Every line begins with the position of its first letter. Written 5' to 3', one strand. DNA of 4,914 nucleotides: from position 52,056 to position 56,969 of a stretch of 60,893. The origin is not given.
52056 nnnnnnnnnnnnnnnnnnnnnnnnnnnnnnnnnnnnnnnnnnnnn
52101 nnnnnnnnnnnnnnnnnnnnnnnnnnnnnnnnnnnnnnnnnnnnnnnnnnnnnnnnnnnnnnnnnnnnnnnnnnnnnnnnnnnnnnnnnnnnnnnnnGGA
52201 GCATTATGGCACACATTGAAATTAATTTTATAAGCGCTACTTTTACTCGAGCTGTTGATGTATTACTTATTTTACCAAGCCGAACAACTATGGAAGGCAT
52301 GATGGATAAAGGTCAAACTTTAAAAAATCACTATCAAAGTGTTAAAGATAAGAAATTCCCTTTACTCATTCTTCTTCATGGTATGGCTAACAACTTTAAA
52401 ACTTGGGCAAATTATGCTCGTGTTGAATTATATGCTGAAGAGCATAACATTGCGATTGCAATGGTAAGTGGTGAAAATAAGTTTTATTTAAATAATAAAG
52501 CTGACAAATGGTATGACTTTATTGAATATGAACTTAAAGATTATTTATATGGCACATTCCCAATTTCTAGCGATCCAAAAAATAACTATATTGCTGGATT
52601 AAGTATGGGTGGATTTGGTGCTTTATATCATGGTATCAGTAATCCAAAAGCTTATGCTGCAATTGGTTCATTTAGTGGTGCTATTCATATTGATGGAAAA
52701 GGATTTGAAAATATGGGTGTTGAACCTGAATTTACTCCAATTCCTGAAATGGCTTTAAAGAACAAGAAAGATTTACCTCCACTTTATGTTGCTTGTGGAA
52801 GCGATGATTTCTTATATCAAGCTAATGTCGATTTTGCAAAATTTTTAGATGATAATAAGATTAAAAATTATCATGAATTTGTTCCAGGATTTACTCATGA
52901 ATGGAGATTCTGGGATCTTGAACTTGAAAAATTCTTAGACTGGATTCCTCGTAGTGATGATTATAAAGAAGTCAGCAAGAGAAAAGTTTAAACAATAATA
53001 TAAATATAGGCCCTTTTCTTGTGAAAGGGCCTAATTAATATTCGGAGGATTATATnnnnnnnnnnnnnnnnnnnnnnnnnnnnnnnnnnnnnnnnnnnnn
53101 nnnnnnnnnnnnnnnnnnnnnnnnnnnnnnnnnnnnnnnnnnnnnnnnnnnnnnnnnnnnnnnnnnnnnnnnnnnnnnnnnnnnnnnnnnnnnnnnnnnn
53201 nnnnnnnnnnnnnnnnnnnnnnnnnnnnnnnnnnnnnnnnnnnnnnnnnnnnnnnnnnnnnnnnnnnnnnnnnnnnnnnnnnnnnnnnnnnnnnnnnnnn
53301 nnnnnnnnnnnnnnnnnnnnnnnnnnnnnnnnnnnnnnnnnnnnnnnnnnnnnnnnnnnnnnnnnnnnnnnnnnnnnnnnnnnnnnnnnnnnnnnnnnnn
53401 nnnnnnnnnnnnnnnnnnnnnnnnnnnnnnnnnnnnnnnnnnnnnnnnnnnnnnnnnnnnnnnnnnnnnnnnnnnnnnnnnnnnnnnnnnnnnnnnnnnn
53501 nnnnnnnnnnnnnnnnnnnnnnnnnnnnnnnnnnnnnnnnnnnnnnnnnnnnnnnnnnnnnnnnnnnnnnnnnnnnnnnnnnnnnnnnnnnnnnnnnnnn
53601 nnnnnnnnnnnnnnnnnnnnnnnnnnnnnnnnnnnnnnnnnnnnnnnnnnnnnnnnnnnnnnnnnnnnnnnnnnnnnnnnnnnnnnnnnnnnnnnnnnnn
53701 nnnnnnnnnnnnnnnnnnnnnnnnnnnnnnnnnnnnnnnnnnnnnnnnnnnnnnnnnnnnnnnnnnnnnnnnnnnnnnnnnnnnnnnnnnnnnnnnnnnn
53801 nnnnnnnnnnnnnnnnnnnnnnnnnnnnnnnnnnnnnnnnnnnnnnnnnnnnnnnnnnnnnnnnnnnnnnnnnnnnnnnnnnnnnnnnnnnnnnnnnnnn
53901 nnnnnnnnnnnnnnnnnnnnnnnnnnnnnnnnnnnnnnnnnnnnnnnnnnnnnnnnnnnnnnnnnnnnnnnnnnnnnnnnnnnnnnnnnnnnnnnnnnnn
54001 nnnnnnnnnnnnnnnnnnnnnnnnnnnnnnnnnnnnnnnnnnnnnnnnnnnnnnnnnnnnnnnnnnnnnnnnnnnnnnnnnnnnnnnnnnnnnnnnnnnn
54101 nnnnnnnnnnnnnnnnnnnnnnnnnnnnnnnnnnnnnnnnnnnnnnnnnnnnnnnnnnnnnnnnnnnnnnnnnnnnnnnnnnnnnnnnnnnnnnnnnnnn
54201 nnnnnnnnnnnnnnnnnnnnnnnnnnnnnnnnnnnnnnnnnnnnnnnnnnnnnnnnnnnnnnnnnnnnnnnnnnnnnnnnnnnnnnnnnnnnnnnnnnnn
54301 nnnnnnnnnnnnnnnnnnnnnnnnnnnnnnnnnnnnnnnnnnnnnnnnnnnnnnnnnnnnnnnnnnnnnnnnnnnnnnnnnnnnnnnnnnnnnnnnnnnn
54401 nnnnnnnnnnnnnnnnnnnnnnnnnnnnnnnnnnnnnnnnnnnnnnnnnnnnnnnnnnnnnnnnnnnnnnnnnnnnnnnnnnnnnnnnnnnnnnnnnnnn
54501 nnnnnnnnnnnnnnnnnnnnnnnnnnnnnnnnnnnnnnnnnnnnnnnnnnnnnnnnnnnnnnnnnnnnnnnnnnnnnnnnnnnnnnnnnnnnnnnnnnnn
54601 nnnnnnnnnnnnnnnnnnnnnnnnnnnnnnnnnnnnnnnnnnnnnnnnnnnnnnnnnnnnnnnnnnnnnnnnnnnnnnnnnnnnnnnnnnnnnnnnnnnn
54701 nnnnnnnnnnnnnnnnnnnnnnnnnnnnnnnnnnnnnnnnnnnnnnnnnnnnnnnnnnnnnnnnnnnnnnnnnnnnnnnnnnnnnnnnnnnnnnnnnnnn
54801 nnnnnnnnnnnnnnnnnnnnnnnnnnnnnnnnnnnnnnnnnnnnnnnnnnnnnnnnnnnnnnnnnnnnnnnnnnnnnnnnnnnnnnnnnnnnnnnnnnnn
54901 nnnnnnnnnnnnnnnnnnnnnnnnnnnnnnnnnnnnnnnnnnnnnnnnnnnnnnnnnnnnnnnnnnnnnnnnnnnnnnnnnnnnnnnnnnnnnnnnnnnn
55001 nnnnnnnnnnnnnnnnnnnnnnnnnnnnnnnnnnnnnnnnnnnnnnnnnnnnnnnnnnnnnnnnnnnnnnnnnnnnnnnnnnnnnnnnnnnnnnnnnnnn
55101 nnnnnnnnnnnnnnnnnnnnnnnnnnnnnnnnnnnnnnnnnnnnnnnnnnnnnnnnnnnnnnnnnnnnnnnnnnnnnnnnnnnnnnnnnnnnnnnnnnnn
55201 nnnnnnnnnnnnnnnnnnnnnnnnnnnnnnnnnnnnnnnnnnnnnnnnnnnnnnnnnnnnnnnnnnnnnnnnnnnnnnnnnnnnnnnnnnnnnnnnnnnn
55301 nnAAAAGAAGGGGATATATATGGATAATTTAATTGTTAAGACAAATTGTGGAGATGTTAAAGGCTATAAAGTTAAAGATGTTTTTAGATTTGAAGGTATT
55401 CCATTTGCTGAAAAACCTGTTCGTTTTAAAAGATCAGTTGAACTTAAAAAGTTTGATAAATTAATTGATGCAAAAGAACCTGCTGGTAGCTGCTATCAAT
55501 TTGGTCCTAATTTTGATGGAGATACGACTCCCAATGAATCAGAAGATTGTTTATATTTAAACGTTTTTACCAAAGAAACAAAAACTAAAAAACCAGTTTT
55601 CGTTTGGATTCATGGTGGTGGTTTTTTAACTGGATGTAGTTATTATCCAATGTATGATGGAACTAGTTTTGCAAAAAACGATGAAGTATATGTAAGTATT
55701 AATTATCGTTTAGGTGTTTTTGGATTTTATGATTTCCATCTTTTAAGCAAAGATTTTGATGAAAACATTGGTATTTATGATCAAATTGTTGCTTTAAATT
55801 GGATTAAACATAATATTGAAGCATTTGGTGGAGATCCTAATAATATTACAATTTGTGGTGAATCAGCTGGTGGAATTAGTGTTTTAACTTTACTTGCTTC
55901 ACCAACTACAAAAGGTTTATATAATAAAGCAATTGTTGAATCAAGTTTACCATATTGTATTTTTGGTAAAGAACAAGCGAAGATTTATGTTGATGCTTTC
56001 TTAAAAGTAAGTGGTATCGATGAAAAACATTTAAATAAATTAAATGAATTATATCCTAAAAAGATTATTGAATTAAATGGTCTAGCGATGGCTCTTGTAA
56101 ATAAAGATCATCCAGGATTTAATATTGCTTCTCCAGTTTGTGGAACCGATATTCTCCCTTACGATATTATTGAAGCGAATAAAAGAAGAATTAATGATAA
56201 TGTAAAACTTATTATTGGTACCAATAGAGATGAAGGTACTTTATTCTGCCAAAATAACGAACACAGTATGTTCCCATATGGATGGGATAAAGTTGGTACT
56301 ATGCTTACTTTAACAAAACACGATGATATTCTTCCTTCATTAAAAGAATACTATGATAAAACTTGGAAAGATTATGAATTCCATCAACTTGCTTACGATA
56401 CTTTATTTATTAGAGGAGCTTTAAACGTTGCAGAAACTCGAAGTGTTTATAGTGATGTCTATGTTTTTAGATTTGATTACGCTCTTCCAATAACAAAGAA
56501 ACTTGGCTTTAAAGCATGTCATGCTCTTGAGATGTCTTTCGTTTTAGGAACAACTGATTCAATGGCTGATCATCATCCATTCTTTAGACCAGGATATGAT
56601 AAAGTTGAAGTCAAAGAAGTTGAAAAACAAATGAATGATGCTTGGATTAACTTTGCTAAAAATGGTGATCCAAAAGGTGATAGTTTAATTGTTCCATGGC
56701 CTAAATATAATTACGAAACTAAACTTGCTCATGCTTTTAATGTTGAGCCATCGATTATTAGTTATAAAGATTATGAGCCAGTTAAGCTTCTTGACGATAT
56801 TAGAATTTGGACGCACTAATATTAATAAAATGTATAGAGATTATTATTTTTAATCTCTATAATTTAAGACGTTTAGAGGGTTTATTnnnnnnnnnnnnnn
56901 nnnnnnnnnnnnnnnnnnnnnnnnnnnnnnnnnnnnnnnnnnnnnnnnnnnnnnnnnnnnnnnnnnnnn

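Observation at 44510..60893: Candidate undescribed pathway: import, de-acylation, phosphorolysis and aglycone export of plant glycosides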

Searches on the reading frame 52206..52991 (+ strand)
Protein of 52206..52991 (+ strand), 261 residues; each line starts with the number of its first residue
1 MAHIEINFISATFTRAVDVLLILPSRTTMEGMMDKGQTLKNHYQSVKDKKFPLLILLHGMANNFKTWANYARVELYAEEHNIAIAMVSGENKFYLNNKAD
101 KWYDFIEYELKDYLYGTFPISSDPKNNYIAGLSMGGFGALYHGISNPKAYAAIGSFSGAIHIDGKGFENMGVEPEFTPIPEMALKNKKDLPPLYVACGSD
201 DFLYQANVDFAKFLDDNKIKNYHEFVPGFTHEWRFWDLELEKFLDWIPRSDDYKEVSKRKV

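Call 3: search_protein_families(library=pfam, proteins=[window:52206-52991:+])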
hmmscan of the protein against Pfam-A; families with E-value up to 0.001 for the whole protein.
window:52206-52991:+ (261 aa): 3 families
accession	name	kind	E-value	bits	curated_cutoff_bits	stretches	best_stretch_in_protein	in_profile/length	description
PF00756.26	Esterase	-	3.8e-17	63.3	22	1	43-164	18-154/251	Putative esterase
PF02230.22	Abhydrolase_2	-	1.8e-07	31.7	23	0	45-107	8-71/217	Phospholipase/Carboxylesterase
PF10503.15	Esterase_PHB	-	4.2e-05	23.3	23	0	49-104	14-68/219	Esterase PHB depolymerase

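Call 12: search_protein_families(library=ncbifam, max_evalue=0.01, proteins=[window:52206-52991:+])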
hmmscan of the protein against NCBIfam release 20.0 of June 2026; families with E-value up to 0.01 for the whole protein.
window:52206-52991:+ (261 aa): 6 families
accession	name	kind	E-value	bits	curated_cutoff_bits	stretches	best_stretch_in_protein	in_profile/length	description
NF050058.1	e_dPHAscl_type1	hypoth_equivalog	2.9e-10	40.1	150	2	121-162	100-141/276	extracellular catalytic domain type 1 short-chain-length polyhydroxyalkanoate depolymerase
TIGR02821.1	fghA_ester_D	equivalog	2.6e-07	30.5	281.7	1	101-158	116-171/275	S-formylglutathione hydrolase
NF007758.0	PRK10439.1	equivalog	3.1e-05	23.1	222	1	103-161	270-328/418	enterochelin esterase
NF041944.1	Xylase_Ferestase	equivalog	0.00012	20.4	1200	1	42-160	491-624/694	bifunctional endo-1,4-beta-xylanase/feruloyl esterase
TIGR01840.1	esterase_phb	subfamily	0.00048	19.7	107.85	1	121-159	91-129/213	PHB depolymerase family esterase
TIGR03695.1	menH_SHCHC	equivalog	0.0066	15.9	208.55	0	52-148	3-94/252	2-succinyl-6-hydroxy-2,4-cyclohexadiene-1-carboxylate synthase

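Call 47: search_protein_families(library=pfam, proteins=[window:52206-52991:+], max_evalue=0.01)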
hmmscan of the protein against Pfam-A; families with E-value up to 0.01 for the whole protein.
window:52206-52991:+ (261 aa): 3 families
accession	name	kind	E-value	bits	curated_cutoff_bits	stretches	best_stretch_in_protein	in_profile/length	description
PF00756.26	Esterase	-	3.8e-17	63.3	22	1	43-164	18-154/251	Putative esterase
PF02230.22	Abhydrolase_2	-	1.8e-07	31.7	23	1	45-107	8-71/217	Phospholipase/Carboxylesterase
PF10503.15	Esterase_PHB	-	4.2e-05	23.3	23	0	49-104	14-68/219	Esterase PHB depolymerase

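Call 62: search_solved_structures(query=window:52206-52991:+, max_evalue=0.001)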
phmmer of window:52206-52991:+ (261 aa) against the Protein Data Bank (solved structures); distinct sequences matched with E-value up to 0.001: 29.
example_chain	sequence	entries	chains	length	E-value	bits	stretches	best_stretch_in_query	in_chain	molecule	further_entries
4rgy_A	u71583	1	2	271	1.7e-31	112.7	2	5-175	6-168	Esterase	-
6vh9_A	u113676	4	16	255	1.5e-26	96.5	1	36-247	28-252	Esterase family protein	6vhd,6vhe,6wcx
7l0a_A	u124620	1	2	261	1.7e-26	96.3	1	36-247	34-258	Esterase family protein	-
2uz0_A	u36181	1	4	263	3.3e-20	75.7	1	46-249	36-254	TRIBUTYRIN ESTERASE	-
4rot_A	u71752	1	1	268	4.2e-19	72.1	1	47-250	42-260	Esterase A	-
7xrt_A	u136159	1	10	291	5.8e-15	58.5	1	48-249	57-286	Ferulic acid esterase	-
7xrv_A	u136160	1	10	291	1.5e-14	57.1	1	48-249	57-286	Ferulic acid esterase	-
5vol_A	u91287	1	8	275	1.2e-11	47.6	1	41-249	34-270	Putative esterase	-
8bbp_A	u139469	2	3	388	6.2e-11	45.3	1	110-244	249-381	Ferulic acid esterase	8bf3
6rzn_A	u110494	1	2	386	6.4e-11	45.3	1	110-244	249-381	Ferulic acid esterase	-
8bbp_B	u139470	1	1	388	8e-11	44.9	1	110-244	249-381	Ferulic acid esterase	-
7b5v_A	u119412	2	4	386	2.1e-09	40.3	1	118-245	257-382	Carbohydrate Esterase family 1 protein with an N-terminal carbohydrate binding module fami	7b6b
1jjf_A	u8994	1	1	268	2.1e-09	40.3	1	47-245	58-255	ENDO-1,4-BETA-XYLANASE Z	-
1jt2_A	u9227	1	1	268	5.6e-09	38.9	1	47-245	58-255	PROTEIN (ENDO-1,4-BETA-XYLANASE Z)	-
6sx4_AAA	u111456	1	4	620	9.2e-09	38.2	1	7-164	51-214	Protein PS1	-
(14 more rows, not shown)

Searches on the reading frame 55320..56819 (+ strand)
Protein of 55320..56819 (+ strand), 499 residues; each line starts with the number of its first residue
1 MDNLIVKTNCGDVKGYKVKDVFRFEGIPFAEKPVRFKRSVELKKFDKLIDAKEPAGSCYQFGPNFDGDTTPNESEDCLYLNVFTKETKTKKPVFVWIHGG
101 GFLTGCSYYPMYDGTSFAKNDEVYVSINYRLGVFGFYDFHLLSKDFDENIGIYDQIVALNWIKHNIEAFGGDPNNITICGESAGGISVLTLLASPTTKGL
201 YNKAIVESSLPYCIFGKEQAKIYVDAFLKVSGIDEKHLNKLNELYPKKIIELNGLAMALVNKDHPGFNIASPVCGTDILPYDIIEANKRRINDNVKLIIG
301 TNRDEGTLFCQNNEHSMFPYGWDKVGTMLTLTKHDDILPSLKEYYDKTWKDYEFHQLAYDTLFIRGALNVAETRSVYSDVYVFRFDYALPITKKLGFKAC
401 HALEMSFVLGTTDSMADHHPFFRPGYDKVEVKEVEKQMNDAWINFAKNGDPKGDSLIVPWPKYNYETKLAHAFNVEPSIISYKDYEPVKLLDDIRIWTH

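Call 3: search_protein_families(library=pfam, proteins=[window:55320-56819:+])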
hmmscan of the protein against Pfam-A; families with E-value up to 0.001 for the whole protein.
window:55320-56819:+ (499 aa): 3 families
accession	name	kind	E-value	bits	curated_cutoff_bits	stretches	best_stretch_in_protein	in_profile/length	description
PF00135.34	COesterase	-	2.7e-92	310.8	27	1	3-476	2-499/515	Carboxylesterase family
PF20434.5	BD-FAE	-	3e-12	47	26.8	1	85-194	7-107/215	BD-FAE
PF07859.19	Abhydrolase_3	-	5.4e-07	30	25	1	152-186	49-83/210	alpha/beta hydrolase fold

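Call 12: search_protein_families(library=ncbifam, max_evalue=0.01, proteins=[window:55320-56819:+])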
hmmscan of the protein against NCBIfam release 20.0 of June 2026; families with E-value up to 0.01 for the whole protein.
window:55320-56819:+ (499 aa): 3 families
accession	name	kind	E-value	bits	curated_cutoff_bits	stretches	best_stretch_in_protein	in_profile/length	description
NF058653.1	LipP1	equivalog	1.4e-11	43.9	350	1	78-186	58-156/300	LipP1 family hormone-sensitive lipase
NF052354.1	EstLipQMycob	equivalog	6.2e-05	21.8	700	1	153-186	217-250/418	esterase LipQ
NF033149.0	CHL_hydrolase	equivalog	0.0019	17.2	500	1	87-185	71-159/310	chloramphenicol hydrolase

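Call 63: search_solved_structures(query=window:55320-56819:+, max_evalue=1e-30)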
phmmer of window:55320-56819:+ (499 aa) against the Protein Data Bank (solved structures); distinct sequences matched with E-value up to 1e-30: 126 (the best 60 are shown).
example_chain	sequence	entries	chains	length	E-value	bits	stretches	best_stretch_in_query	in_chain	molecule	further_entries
1c7j_A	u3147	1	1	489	8.3e-78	265.4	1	3-475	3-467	PROTEIN (PARA-NITROBENZYL ESTERASE)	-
1qe3_A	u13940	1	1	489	1.3e-77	264.7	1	3-475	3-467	PARA-NITROBENZYL ESTERASE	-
1c7i_A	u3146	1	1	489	9.7e-76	258.6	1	3-472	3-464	PROTEIN (PARA-NITROBENZYL ESTERASE)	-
2ogt_A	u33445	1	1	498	2.4e-64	220.9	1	1-475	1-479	Thermostable carboxylesterase Est50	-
8wdm_A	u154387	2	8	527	4.7e-64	220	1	3-479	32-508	Carboxylic ester hydrolase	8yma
8xrz_A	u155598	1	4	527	1.2e-63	218.6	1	3-479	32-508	Carboxylic ester hydrolase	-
2ogs_A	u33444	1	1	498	4.3e-63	216.8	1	1-475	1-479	Thermostable carboxylesterase Est50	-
7w1j_A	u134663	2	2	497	5.3e-52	180.2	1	4-475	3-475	Carboxylesterase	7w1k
7w1i_A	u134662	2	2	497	2.4e-51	178.1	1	4-475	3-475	Carboxylesterase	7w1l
6emi_A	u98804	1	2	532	1.6e-46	162.2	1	2-478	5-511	Cholinesterase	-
8s6d_A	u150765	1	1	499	4.3e-46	160.8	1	5-465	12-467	Fumonisin B1 esterase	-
5hq3_A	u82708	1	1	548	3.6e-45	157.7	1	4-230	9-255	Acetylcholinesterase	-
5hq3_B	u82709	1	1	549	3.6e-45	157.7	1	4-230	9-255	Acetylcholinesterase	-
1eea_A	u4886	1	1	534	7.1e-44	153.4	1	3-310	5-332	PROTEIN (ACETYLCHOLINESTERASE)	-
2cek_A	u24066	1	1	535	7.1e-44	153.4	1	3-310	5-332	ACETYLCHOLINESTERASE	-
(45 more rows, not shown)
